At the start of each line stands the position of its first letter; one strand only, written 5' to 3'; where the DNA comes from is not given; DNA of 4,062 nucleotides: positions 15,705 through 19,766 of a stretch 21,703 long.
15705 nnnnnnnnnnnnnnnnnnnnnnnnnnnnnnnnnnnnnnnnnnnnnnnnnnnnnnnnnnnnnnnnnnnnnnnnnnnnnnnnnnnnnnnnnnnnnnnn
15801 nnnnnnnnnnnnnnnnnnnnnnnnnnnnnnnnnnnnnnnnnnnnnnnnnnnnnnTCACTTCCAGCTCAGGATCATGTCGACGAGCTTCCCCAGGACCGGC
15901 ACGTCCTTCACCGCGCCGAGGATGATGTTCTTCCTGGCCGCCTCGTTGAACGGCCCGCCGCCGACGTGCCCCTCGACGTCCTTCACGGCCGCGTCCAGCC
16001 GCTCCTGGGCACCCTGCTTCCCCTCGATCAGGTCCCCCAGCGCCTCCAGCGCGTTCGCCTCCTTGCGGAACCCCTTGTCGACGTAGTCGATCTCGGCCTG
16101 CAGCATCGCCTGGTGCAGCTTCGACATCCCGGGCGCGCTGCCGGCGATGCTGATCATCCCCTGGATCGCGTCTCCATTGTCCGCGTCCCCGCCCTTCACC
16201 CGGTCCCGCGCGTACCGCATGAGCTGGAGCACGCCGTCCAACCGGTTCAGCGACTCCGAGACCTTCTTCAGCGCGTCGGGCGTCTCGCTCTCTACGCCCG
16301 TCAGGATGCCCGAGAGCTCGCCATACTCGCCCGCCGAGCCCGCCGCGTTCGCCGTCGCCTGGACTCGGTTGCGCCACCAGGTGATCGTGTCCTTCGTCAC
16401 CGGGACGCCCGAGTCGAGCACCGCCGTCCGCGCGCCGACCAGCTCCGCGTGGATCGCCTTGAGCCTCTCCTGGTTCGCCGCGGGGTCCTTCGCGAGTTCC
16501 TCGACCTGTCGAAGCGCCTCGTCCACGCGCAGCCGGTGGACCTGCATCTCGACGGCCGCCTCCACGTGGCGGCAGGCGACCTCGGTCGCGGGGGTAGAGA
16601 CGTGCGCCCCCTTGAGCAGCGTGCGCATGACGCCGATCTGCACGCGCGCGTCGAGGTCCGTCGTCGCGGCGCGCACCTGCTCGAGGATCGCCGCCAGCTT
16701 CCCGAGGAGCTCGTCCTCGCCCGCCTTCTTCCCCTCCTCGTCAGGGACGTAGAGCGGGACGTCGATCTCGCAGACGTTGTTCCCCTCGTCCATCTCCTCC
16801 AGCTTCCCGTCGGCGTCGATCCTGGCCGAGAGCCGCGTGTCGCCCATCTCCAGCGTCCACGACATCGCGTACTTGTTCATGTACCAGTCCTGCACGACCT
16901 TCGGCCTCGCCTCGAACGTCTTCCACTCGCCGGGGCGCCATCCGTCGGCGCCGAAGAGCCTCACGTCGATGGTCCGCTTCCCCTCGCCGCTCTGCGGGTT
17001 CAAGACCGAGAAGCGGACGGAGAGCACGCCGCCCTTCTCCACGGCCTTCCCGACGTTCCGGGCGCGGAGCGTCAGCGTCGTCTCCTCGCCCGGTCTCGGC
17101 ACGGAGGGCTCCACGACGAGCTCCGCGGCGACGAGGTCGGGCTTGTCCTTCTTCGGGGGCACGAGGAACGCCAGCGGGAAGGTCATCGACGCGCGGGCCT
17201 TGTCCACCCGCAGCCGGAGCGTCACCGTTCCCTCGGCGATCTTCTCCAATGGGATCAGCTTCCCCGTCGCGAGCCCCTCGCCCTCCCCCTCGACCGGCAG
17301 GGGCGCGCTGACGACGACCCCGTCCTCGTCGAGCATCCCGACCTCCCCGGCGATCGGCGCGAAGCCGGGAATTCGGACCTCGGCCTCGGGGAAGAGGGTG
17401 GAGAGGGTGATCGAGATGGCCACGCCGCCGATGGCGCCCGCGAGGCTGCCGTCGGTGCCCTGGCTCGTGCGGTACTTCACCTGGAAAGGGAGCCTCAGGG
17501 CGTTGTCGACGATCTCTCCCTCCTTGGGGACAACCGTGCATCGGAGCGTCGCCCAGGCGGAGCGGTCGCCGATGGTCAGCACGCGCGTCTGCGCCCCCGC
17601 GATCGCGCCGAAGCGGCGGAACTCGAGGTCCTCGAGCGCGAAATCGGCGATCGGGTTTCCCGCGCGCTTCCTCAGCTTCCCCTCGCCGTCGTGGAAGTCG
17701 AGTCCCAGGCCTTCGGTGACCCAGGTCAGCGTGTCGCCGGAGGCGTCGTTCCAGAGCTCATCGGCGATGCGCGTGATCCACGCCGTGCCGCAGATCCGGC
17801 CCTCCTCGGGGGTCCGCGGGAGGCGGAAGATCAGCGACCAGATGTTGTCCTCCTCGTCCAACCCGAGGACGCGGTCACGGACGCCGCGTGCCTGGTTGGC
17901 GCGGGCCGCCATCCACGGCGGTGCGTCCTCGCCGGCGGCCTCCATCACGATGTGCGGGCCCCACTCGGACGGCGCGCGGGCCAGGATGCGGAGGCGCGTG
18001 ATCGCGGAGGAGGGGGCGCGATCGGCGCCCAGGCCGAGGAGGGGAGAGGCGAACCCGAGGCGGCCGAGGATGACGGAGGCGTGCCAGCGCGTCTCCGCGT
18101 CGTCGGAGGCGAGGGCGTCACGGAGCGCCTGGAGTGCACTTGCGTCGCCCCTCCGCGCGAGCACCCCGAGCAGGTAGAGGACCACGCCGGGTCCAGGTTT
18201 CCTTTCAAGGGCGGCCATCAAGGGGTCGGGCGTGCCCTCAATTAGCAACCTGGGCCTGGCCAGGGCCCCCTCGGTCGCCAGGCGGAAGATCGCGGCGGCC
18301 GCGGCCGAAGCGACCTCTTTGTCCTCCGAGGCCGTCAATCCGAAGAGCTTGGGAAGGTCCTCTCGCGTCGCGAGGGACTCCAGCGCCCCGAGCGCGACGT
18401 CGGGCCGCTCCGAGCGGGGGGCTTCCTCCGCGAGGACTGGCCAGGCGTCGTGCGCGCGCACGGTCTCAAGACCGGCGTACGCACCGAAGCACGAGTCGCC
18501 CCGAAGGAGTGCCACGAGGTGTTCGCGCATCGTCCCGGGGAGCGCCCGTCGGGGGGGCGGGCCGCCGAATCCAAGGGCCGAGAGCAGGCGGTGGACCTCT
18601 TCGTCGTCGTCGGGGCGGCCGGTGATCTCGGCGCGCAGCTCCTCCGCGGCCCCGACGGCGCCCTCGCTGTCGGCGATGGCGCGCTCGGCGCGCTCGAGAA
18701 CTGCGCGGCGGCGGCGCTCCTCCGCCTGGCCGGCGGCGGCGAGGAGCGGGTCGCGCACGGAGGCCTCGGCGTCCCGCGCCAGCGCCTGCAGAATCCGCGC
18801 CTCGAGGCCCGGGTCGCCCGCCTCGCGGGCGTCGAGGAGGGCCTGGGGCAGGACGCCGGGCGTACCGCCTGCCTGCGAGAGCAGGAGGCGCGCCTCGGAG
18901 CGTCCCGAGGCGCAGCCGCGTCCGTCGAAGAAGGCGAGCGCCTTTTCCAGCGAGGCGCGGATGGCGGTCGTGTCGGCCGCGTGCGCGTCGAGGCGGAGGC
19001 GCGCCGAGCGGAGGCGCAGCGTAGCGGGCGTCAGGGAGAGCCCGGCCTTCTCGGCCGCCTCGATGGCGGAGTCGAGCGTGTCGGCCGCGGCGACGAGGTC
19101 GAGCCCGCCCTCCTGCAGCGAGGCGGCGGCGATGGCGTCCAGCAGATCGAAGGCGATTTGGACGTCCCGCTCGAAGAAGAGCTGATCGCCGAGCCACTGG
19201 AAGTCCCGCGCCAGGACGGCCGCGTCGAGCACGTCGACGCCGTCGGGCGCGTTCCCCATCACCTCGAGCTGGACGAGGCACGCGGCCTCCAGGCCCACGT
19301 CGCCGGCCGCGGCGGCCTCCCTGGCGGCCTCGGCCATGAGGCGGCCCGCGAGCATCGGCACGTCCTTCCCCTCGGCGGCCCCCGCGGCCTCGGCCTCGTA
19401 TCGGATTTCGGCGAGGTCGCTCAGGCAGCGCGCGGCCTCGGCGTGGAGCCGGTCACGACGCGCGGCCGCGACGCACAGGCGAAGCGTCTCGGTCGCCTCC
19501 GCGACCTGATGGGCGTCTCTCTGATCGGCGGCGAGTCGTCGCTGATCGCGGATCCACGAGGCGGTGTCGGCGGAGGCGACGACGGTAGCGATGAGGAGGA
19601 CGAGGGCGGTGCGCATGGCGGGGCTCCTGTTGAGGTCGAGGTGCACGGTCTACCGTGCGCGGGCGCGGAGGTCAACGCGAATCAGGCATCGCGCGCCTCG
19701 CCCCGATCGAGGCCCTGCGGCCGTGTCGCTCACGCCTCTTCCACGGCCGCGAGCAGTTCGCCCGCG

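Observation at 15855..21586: SPFH-Ser/Thr kinase fusion immediately upstream of a giant secreted HEAT/CARDB protein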

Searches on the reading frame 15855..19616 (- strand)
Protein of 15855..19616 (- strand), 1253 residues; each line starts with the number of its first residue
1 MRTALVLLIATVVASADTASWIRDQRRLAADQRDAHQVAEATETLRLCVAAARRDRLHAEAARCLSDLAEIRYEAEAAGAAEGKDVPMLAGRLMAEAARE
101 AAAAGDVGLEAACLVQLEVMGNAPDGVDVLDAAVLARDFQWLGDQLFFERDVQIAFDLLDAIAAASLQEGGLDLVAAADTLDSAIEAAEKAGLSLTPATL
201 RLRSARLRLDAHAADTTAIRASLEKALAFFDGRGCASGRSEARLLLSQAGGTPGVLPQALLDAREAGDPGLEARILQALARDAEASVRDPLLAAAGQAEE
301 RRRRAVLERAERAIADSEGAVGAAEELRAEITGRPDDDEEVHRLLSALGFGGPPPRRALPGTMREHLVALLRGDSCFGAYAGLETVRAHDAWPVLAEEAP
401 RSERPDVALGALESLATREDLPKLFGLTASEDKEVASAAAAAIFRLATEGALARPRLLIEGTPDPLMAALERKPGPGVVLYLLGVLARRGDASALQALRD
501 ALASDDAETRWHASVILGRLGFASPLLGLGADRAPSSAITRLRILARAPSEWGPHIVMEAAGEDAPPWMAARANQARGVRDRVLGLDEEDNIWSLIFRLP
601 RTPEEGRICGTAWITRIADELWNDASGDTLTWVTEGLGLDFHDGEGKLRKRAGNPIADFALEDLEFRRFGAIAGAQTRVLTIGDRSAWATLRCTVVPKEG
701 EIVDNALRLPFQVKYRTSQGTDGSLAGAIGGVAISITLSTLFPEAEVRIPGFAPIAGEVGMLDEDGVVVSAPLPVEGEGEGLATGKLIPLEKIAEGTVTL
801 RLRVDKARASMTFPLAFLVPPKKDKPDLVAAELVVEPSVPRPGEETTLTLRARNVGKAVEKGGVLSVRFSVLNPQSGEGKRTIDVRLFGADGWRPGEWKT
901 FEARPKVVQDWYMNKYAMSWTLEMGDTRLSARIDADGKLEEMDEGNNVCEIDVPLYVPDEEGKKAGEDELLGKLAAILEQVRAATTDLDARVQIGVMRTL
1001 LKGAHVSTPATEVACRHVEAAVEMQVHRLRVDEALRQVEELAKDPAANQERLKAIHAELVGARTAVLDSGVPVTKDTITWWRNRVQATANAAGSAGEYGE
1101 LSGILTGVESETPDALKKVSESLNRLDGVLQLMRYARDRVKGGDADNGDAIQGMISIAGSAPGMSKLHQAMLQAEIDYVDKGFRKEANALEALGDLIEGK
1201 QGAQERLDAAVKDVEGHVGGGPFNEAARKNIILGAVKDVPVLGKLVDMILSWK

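Call 7: search_protein_families(library=pfam, proteins=[window:15855-19616:-], max_evalue=0.1)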
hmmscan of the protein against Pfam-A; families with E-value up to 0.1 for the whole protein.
window:15855-19616:- (1253 aa): 2 families
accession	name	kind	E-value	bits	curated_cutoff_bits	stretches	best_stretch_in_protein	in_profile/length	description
PF13646.12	HEAT_2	-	0.00013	22.6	27.7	1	464-521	2-59/88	HEAT repeats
PF07705.17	CARDB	-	0.00042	20.9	22.7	1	825-949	1-99/101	CARDB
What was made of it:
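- On CARDB domain proteins: On the whole protein the score is below threshold, 20.9 bits (call 7).
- On HEAT-repeat proteins: On the whole protein the score is 22.6 bits (call 7).
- Checked: HEAT_2 and CARDB fall below the gathering score on the whole protein (call 7).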

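Call 8: search_protein_families(library=ncbifam, proteins=[window:15855-19616:-], max_evalue=0.1)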
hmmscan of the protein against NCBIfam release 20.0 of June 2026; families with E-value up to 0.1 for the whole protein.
window:15855-19616:- (1253 aa): 0 families

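Call 12: search_protein_families(library=padloc, proteins=[window:15855-19616:-], max_evalue=0.01)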
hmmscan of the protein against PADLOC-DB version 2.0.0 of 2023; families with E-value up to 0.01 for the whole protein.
window:15855-19616:- (1253 aa): 0 families

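Call 17: find_homologous_proteins(query=window:15855-19616:-)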
Query window:15855-19616:- (1253 aa): 3 proteins with E <= 0.001 among 8000 candidates.
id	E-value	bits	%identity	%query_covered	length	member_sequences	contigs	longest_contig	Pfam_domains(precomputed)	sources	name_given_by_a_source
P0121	0.0e+0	2718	100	100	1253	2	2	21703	-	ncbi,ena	-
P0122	0.0e+0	1818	68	100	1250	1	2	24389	-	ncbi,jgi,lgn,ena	-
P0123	0.0e+0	1126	51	99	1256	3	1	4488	PF07705.18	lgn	-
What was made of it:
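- Closest known: CARDB/HEAT-containing secreted repeat proteins. Different: Only two homologues were found among 5.8 billion clusters (call 17).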

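Call 18: find_encoding_contigs(protein=P0122, flank=10000)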
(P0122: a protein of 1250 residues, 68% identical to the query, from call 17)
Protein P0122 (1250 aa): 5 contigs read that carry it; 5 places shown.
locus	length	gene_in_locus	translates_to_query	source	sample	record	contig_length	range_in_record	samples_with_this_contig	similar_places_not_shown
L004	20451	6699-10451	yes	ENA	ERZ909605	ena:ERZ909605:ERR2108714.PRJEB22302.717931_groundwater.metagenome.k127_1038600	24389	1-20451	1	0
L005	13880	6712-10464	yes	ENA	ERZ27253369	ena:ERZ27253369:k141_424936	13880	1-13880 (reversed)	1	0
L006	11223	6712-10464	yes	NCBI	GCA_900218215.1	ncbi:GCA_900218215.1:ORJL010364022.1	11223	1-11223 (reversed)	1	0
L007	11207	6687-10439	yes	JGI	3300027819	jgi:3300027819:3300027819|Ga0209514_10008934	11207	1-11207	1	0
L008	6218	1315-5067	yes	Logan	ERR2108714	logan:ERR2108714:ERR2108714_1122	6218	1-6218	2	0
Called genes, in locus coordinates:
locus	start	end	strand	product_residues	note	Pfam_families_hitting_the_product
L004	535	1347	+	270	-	-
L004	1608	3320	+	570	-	-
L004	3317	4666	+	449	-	-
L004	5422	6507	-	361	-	-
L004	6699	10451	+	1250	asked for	-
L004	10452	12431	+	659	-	PF07940:Hepar_II_III_C (weak)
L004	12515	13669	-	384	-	PF02985:HEAT (faint), PF13646:HEAT_2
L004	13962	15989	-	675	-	PF00069:Pkinase, PF07714:PK_Tyr_Ser-Thr, PF03109:ABC1 (weak), PF07719:TPR_2 (faint), PF13181:TPR_8 (faint), PF13424:TPR_12 (faint), PF13432:TPR_16 (faint), PF00515:TPR_1 (weak)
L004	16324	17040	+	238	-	-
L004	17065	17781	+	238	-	PF00583:Acetyltransf_1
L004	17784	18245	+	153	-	-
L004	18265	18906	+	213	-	PF00484:Pro_CA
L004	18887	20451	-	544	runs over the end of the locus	PF00344:SecY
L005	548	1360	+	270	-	-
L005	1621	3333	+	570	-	-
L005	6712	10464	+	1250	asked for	-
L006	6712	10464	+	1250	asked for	-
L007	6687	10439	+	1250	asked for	-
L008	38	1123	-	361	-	-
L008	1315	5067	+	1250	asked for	-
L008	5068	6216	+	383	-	?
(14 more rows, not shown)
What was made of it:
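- The large-protein orthologue in L004-L008 has a divergent 361-aa membrane protein upstream and a 659-aa heparinase-II/III-like gene abutting downstream (call 18). In L004 a different (TPR) Ser/Thr kinase and a HEAT_2 protein lie 2-5 kb from the orthologue of the large protein (call 18).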

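Call 19: find_encoding_contigs(protein=P0123, flank=10000)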
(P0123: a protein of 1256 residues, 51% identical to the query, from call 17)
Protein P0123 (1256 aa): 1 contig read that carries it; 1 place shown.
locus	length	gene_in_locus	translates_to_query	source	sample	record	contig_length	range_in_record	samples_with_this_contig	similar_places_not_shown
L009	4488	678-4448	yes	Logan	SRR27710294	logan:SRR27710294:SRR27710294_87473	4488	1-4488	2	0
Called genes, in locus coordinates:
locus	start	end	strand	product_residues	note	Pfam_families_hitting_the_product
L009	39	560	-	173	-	-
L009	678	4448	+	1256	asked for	PF07705:CARDB (weak)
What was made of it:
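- L009 has a divergent 173-aa gene upstream (call 19).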

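Call 27: search_solved_structures(query=window:15855-19616:-, max_evalue=1)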
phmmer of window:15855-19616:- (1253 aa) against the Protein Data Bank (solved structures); distinct sequences matched with E-value up to 1: 3.
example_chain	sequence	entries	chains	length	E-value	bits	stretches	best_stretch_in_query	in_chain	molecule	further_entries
4xl5_C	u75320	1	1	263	0.0024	18.8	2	475-576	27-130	bGFP-A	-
8aw4_B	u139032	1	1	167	0.018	16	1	464-522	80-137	ALPHAREP bGFPD-YY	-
7p0h_A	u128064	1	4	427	0.061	14.2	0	459-522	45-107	Helicobacter pylori ComF fused to an artificial alphaREP crystallization helper (named B2)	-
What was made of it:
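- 17889..18227 (-): HEAT-like repeats (residues about 464-576). AlphaRep designed-HEAT chains in PDB, E 0.002-0.06 (call 27).
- Checked: AlphaRep (designed HEAT) chains are the only PDB sequence hits (call 27).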

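Call 48: find_related_loci(query=A3, collection=genome_contigs, flank=10000)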
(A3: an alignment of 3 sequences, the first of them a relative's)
Query A3 (1253 aa) in genome_contigs; peptide patterns used: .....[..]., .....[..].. (x = any residue, [..] = any of these).
75 stretches matched a pattern, but none encodes a relative of the query by tblastn (E <= 1e-3).
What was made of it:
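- Closest known: CARDB/HEAT-containing secreted repeat proteins. Different: None was found in species-representative genomes (call 48).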

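Call 52: search_protein_families(library=pfam, proteins=[P0122, P0123], max_evalue=1)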
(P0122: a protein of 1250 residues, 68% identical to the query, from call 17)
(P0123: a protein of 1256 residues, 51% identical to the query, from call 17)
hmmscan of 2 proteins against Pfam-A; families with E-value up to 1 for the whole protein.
P0122 (1250 aa): 2 families
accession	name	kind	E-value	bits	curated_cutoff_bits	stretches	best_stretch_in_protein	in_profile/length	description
PF13646.12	HEAT_2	-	0.00011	22.9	27.7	1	460-518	1-59/88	HEAT repeats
PF07705.17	CARDB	-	0.00067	20.3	22.7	1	822-946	1-99/101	CARDB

P0123 (1256 aa): 1 family
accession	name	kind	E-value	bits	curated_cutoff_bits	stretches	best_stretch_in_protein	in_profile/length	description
PF07705.17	CARDB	-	2.8e-06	27.9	22.7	1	829-952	2-99/101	CARDB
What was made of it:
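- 15858..16736 (-): Highly conserved C-terminal helical region (residues 961-1253), with no family match. No Pfam, NCBIfam or PDB match (calls 8, 27, 52).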

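Call 87: find_related_loci(query=A3, collection=viral_contigs, flank=5000)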
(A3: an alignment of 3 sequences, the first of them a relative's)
Query A3 (1253 aa) in viral_contigs; peptide patterns used: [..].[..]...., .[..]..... (x = any residue, [..] = any of these).
12 stretches matched a pattern, but none encodes a relative of the query by tblastn (E <= 1e-3).

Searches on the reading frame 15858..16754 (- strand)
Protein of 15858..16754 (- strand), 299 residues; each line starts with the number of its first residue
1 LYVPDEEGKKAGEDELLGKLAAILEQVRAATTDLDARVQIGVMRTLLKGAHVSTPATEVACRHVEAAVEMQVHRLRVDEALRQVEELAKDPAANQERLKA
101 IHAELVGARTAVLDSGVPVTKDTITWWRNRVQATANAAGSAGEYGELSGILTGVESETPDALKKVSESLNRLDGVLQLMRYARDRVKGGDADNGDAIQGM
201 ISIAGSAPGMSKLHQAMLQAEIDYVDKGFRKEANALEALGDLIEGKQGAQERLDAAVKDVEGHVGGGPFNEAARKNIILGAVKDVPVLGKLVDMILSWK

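Call 52: search_protein_families(library=pfam, proteins=[window:15858-16754:-], max_evalue=1)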
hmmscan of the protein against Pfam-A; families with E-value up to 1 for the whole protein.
seq(299 aa): 1 family
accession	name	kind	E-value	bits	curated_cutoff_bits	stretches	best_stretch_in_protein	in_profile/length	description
PF16326.10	ABC_tran_CTD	-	0.26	12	32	0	230-261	4-35/69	ABC transporter C-terminal domain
